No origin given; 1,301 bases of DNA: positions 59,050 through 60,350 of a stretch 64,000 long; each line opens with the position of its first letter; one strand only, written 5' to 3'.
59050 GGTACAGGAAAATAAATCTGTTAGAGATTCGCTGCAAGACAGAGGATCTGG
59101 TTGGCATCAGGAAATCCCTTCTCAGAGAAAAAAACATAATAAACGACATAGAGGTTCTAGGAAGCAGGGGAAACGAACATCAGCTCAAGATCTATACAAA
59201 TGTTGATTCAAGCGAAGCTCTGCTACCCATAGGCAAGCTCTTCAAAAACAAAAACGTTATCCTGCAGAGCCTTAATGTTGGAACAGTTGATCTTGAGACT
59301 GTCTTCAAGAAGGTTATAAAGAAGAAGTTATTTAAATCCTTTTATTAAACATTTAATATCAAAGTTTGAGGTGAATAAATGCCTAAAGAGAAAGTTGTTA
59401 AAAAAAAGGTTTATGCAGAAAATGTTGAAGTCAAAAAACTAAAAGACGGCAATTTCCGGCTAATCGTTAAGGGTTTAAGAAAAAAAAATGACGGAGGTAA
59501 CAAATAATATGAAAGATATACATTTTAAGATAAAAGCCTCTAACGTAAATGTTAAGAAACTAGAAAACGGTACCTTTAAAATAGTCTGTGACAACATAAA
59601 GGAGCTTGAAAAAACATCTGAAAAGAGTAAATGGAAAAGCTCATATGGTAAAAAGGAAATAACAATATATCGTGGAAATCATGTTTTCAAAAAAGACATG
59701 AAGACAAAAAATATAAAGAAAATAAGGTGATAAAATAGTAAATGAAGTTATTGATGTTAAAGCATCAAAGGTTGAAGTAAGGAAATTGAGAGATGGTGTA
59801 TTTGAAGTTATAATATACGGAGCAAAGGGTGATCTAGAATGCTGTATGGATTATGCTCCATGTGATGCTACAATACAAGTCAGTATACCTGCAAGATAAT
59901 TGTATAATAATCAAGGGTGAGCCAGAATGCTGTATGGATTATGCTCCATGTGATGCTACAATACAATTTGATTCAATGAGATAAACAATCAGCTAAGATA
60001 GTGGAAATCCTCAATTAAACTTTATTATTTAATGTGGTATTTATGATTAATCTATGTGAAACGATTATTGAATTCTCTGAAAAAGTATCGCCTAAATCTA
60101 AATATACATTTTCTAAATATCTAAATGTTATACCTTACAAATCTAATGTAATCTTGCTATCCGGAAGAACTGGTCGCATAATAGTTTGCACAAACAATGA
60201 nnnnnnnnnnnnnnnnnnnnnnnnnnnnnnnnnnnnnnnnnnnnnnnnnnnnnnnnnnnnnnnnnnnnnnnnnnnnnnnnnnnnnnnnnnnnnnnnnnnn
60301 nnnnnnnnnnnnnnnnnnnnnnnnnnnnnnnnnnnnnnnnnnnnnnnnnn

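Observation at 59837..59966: Core-peptide coding segment is tandemly duplicated with an in-frame indel, giving a second leaderless core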

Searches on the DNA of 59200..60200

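Call 66: search_rna_families(source=window, start=59200, end=60200, threshold=evalue, max_evalue=1)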
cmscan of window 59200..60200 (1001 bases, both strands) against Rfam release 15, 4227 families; matches with E-value up to 1: 0.
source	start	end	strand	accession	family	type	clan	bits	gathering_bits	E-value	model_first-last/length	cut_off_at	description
